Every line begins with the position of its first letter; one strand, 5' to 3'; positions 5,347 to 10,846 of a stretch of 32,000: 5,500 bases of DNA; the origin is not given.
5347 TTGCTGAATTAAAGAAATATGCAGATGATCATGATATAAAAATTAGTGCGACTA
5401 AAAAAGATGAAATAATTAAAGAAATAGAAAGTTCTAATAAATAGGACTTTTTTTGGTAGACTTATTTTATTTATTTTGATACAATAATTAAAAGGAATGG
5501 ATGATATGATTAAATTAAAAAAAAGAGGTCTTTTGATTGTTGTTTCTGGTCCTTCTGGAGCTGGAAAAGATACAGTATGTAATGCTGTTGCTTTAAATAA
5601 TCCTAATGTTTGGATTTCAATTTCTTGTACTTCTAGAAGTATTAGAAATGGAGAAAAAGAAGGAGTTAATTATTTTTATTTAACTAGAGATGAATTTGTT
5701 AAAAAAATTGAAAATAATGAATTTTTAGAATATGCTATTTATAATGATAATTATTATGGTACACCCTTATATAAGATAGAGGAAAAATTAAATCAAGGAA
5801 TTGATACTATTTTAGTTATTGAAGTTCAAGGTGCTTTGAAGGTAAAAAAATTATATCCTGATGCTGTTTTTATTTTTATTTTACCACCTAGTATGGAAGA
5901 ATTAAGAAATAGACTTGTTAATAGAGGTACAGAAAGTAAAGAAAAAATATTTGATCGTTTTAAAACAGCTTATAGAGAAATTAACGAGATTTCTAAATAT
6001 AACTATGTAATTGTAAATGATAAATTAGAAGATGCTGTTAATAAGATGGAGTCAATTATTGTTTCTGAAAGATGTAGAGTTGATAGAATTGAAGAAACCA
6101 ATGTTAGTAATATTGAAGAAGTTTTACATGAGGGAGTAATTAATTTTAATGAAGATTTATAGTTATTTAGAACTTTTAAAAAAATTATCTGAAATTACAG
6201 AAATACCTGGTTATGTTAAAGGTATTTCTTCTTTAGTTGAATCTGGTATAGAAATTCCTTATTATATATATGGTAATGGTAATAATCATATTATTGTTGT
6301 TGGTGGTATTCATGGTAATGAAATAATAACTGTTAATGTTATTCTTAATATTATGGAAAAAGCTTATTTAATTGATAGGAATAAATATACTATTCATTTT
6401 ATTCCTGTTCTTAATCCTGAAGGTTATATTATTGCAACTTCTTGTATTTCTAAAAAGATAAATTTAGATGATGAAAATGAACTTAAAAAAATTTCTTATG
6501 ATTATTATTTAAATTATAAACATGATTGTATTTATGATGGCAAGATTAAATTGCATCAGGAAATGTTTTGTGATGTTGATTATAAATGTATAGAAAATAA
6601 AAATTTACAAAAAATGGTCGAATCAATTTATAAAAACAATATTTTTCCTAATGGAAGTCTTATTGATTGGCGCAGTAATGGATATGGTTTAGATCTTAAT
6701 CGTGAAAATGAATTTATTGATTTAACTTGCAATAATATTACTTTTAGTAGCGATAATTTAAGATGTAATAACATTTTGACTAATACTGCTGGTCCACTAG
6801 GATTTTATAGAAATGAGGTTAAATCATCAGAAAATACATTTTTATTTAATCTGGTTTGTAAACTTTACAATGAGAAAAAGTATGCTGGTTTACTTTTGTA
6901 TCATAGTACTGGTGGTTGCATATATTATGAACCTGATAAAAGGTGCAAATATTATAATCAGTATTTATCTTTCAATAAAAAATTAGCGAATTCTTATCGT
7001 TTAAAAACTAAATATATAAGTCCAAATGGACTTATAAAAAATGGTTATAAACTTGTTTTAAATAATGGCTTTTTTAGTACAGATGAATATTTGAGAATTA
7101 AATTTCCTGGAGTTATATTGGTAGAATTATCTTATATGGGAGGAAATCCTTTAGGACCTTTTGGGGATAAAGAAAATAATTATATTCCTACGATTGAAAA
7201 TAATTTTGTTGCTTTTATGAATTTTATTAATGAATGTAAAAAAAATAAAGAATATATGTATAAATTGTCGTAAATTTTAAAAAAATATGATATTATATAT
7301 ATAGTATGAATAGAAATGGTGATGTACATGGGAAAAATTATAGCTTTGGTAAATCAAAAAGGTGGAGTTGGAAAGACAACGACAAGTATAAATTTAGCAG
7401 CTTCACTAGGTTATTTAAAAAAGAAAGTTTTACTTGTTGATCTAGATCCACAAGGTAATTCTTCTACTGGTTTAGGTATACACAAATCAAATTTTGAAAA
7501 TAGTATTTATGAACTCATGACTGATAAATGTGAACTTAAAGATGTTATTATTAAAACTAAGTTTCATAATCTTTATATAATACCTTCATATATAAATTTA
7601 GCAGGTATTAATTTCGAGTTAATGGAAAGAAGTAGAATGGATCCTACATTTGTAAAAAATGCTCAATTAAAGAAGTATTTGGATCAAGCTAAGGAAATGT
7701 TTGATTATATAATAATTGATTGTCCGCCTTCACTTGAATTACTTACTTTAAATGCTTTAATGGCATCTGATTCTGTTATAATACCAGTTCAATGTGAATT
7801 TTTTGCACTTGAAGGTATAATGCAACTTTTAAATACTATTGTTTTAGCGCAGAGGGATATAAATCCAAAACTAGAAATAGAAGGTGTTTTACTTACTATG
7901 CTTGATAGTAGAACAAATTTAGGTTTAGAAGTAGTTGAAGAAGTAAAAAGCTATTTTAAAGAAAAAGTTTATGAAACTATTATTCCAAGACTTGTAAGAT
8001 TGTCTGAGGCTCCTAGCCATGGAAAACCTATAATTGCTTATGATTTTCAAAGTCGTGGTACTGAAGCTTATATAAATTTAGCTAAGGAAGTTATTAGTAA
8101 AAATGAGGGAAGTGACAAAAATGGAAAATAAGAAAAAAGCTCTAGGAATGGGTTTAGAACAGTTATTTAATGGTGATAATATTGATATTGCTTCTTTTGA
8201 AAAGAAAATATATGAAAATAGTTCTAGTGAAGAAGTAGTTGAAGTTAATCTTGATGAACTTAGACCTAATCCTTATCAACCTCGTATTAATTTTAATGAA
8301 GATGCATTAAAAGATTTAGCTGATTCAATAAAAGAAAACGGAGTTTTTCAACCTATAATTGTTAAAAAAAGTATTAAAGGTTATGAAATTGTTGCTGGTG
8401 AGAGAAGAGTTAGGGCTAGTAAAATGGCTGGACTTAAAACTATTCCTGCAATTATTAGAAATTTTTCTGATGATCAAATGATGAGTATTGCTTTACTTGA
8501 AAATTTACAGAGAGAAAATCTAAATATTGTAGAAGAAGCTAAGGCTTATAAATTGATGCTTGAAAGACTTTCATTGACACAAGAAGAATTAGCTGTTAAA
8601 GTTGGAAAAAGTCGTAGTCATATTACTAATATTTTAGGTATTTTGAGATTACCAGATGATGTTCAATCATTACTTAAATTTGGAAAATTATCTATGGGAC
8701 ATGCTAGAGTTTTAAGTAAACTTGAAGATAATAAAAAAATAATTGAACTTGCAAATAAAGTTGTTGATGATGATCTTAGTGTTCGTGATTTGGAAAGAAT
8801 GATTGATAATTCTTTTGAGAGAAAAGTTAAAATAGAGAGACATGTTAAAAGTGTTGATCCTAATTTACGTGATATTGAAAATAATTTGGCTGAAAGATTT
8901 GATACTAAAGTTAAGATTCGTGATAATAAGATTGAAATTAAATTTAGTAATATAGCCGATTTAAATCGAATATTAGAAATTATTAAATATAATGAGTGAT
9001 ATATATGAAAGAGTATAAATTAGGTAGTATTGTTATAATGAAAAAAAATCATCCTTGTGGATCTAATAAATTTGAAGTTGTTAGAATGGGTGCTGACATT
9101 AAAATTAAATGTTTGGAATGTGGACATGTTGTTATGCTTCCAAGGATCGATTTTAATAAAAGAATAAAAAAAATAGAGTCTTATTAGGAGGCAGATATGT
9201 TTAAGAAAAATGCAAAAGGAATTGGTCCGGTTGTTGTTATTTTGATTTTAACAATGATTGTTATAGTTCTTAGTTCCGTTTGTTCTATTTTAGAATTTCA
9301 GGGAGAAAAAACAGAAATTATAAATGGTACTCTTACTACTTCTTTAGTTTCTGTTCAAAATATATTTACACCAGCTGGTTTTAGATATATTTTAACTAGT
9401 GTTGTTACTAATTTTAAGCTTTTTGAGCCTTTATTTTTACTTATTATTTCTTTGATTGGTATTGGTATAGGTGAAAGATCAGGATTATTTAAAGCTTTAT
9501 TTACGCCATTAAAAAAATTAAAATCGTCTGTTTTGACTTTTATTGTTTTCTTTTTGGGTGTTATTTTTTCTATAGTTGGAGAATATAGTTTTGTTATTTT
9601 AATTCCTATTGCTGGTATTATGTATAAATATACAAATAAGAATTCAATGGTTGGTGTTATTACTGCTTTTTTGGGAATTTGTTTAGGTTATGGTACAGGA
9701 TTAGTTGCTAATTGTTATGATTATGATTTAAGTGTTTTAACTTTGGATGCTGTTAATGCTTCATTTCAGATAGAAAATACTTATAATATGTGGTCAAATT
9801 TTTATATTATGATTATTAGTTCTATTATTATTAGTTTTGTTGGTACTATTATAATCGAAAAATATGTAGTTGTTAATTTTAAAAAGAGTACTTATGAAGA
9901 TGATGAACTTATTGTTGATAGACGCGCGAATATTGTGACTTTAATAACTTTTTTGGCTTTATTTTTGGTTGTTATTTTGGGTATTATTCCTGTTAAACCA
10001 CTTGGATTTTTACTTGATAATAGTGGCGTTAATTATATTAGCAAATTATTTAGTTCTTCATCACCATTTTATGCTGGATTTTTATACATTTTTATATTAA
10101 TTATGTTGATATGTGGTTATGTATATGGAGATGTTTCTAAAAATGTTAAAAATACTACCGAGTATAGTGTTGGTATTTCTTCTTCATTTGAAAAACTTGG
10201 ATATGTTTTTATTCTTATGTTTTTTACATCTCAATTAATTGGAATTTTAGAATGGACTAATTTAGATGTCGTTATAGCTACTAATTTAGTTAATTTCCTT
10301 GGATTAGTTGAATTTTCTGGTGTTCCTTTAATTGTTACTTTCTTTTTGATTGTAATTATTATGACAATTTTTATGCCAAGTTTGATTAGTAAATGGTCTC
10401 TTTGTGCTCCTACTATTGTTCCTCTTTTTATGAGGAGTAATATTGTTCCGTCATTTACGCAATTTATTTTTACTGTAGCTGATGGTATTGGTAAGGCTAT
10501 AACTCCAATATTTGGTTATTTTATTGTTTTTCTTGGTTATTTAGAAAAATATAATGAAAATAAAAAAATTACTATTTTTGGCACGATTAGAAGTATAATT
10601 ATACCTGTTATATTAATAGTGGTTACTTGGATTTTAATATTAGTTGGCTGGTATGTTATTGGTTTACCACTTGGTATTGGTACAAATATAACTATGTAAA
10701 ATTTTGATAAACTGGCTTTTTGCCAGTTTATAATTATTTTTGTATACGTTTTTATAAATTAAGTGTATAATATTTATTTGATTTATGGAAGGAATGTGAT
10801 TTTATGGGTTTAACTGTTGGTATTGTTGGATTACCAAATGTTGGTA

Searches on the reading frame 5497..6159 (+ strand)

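Call 32: search_protein_families(library=pfam, proteins=[window:5497-6159:+], max_evalue=0.001)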
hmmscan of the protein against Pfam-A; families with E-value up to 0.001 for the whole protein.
window:5497-6159:+ (221 aa): 3 families
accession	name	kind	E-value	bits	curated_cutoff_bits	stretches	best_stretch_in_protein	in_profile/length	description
PF00625.27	Guanylate_kin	-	1.2e-45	155.8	25.2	1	13-190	4-181/182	Guanylate kinase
PF13238.12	AAA_18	-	8.1e-08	33.2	29.4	1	14-150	1-118/128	AAA domain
PF02223.23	Thymidylate_kin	-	1.1e-05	25.7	27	0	98-180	98-181/185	Thymidylate kinase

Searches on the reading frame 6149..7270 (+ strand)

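Call 32: search_protein_families(library=pfam, proteins=[window:6149-7270:+], max_evalue=0.001)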
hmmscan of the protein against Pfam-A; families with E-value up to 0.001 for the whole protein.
window:6149-7270:+ (374 aa): 1 family
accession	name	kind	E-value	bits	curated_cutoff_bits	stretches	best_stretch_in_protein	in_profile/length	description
PF00246.29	Peptidase_M14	-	6.6e-09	36.2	21.6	1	43-285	44-219/286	Zinc carboxypeptidase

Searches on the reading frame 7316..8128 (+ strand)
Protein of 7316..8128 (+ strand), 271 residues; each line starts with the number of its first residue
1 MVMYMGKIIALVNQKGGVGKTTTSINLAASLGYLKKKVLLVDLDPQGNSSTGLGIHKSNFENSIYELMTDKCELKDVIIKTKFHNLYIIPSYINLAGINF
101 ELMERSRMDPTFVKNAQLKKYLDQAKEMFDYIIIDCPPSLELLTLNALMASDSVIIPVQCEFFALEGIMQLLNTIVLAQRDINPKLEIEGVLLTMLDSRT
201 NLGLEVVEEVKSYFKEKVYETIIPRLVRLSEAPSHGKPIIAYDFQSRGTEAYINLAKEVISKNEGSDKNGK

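Call 32: search_protein_families(library=pfam, proteins=[window:7316-8128:+], max_evalue=0.001)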
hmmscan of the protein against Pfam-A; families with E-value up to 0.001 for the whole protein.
window:7316-8128:+ (271 aa): 8 families
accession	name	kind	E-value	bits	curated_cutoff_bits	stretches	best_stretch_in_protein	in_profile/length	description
PF13614.12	AAA_31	-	4.8e-68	229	27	1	7-188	2-177/177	AAA domain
PF01656.29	CbiA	-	2e-26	92.9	25.4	1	9-239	1-125/125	CobQ/CobB/MinD/ParA nucleotide binding domain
PF09140.17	MipZ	-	1.4e-11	44.7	20.7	2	8-50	2-44/262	ATPase MipZ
PF10609.15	ParA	-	2.6e-11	43.8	27.1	1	7-151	4-136/246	NUBPL iron-transfer P-loop NTPase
PF00142.24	Fer4_NifH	-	1.9e-09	37.8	25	1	12-79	5-70/271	4Fe-4S iron sulfur cluster binding proteins, NifH/frxC family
PF02374.21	ArsA_ATPase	-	7.1e-09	35.7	24.3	1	11-145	5-144/305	Anion-transporting ATPase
PF06564.18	CBP_BcsQ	-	9.2e-09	35.6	21.3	1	7-256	2-230/234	Cellulose biosynthesis protein BcsQ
PF00448.28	SRP54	-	4.3e-05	23.7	22.7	0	16-44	10-38/196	SRP54-type protein, GTPase domain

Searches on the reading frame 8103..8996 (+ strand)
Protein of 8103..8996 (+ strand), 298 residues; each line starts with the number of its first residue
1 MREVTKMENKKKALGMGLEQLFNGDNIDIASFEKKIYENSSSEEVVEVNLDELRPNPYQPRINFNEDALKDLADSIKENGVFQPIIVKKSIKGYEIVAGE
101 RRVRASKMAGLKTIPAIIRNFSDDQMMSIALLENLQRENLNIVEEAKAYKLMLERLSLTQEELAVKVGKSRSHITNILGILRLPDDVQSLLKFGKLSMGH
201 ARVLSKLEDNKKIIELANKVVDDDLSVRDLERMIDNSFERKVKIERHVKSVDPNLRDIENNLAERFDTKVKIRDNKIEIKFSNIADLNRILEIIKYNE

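Call 32: search_protein_families(library=pfam, proteins=[window:8103-8996:+], max_evalue=0.001)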
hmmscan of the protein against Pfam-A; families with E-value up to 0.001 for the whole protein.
window:8103-8996:+ (298 aa): 5 families
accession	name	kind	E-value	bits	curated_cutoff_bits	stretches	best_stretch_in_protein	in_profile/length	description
PF02195.25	ParB_N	-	8.2e-36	122.4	26.3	1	43-136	1-95/95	ParB N-terminal domain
PF17762.8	HTH_ParB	-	4.1e-34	117.2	22.6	1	138-236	1-99/102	ParB HTH domain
PF23552.2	ParB_C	-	9.8e-07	28.6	23.8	1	252-295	2-50/50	ParB dimerisation domain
PF01381.28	HTH_3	-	0.00024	21.5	23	1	152-177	4-29/55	Helix-turn-helix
PF08535.16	KorB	-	0.001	19.4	22.3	0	159-192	5-38/89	KorB domain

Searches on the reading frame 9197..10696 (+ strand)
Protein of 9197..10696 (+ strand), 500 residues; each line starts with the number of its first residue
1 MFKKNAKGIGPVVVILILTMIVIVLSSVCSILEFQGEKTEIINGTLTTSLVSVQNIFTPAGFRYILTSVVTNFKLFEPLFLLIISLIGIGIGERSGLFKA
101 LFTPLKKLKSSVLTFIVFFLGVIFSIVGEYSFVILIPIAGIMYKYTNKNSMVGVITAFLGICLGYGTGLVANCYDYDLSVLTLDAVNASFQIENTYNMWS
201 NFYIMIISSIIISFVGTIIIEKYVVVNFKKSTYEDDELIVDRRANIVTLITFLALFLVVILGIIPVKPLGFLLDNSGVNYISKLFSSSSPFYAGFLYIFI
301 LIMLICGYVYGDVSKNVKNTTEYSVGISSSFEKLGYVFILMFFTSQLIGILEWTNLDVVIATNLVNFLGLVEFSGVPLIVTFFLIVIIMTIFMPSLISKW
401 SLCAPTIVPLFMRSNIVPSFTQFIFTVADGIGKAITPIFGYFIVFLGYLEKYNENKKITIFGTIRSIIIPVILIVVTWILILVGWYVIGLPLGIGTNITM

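Call 32: search_protein_families(library=pfam, proteins=[window:9197-10696:+], max_evalue=0.001)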
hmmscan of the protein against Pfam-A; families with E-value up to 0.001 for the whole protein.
window:9197-10696:+ (500 aa): 1 family
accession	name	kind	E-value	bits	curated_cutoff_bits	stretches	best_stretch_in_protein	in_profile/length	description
PF03806.19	ABG_transport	-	2.6e-75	254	27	1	11-499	16-501/502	AbgT putative transporter family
